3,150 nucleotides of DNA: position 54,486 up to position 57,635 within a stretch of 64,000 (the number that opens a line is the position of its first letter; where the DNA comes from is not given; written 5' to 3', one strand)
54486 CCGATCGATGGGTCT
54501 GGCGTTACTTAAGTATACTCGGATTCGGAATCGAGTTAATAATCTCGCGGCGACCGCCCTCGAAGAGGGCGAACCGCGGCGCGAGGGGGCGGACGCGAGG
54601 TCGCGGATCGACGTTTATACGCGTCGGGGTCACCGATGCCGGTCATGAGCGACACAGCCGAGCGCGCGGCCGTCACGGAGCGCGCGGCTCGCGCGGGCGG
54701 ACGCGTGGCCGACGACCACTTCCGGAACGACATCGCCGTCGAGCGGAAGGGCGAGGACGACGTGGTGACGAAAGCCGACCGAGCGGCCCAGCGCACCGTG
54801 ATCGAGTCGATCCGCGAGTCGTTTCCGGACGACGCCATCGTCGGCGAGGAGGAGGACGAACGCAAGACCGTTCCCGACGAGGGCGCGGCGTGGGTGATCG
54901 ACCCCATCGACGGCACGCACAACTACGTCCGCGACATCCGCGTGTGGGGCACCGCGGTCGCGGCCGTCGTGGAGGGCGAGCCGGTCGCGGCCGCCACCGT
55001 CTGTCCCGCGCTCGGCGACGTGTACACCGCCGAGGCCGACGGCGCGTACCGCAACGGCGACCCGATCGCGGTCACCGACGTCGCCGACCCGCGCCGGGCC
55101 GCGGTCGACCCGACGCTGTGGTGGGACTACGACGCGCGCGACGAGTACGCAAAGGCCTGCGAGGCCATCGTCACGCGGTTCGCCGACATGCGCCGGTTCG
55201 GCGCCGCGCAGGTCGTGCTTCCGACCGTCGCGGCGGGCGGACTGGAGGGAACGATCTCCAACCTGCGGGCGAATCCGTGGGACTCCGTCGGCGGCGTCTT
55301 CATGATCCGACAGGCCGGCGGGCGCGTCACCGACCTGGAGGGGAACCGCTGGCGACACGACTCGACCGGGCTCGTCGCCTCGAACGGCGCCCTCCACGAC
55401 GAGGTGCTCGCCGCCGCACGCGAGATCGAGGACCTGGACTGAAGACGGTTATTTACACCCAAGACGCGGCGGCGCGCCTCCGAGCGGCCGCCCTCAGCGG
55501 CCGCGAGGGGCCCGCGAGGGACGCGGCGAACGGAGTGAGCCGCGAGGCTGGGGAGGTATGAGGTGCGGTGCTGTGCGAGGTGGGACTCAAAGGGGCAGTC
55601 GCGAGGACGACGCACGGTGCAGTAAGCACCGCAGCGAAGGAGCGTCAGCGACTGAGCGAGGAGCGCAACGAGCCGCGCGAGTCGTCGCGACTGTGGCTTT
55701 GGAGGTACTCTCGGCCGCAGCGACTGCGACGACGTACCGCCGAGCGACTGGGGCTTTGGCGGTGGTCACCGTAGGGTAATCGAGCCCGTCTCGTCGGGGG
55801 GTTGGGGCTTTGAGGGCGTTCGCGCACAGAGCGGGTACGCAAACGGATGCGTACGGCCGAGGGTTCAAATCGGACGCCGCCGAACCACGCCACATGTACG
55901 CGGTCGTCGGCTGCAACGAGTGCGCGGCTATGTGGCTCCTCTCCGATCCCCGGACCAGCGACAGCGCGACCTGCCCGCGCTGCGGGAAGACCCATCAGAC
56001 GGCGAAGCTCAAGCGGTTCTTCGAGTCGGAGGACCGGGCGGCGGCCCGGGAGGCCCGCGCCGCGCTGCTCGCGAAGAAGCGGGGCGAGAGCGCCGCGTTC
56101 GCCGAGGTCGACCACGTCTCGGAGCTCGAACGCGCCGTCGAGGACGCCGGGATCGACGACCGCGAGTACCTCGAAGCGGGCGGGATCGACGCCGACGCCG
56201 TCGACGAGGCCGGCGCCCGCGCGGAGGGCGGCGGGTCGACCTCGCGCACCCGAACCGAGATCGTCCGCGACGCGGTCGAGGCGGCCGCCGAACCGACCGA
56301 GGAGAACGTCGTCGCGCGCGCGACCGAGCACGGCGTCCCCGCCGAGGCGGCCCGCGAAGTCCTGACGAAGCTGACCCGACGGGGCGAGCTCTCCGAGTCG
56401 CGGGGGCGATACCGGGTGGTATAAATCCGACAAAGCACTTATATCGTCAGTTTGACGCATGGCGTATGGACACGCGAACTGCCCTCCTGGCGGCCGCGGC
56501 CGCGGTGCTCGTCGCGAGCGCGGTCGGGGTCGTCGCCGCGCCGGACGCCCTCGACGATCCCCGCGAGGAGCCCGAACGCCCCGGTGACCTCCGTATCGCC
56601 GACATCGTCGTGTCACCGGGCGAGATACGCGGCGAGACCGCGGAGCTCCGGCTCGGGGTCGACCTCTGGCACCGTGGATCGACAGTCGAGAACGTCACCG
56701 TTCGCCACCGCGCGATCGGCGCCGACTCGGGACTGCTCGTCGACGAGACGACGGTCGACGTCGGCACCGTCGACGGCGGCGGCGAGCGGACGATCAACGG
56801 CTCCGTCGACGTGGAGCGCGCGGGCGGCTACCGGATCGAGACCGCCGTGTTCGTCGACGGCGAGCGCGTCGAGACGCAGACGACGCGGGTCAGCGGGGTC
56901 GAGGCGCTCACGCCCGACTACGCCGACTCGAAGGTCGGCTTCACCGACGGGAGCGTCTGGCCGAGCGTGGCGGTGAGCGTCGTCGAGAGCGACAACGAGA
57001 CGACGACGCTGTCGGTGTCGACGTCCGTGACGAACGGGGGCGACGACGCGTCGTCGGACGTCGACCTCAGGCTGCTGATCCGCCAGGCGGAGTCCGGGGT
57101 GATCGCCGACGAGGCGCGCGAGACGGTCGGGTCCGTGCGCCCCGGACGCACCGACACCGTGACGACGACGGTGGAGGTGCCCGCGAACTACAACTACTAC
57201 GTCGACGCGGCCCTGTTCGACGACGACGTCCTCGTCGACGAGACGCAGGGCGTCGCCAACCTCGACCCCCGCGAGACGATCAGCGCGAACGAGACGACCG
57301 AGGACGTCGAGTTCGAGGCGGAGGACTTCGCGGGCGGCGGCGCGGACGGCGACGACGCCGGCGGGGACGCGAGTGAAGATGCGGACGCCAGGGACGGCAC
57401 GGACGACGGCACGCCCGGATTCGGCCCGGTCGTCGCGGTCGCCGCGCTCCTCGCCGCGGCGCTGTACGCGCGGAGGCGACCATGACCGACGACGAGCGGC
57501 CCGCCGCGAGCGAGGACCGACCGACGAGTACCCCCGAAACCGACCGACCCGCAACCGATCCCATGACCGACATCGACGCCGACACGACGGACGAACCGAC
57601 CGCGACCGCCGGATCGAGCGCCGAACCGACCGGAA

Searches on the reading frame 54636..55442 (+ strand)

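Call 66: search_protein_families(library=pfam, proteins=[window:54636-55442:+], max_evalue=0.00001)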
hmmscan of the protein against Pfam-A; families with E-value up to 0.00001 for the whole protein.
window:54636-55442:+ (268 aa): 1 family
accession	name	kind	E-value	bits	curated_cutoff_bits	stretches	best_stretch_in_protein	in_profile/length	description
PF00459.30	Inositol_P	-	1.3e-50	172.9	27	1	9-264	4-269/271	Inositol monophosphatase family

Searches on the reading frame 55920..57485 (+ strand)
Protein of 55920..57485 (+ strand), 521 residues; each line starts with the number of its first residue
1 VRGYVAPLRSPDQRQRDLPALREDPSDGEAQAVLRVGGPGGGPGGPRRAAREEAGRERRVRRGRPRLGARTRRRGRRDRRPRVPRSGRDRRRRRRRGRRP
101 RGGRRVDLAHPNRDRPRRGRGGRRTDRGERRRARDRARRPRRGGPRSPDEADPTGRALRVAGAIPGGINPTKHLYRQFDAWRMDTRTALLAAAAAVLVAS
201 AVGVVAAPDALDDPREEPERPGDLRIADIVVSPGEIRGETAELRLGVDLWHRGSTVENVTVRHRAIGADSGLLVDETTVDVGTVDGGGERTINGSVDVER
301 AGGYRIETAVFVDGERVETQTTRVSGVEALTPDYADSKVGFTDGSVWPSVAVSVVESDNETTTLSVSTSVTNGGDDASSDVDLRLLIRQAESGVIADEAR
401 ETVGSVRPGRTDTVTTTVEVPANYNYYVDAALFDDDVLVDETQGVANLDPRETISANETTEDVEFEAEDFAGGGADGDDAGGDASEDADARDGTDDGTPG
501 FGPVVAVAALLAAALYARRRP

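Call 66: search_protein_families(library=pfam, proteins=[window:55920-57485:+], max_evalue=0.00001)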
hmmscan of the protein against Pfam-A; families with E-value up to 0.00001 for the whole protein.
window:55920-57485:+ (521 aa): 2 families
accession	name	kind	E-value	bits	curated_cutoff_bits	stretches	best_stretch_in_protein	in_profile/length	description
PF24318.1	DUF7490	-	4.3e-62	206.8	27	2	224-328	2-106/106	Domain of unknown function (DUF7490)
PF18204.6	PGF-CTERM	-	1.9e-07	31.2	18.8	1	498-520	1-23/23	PGF-CTERM motif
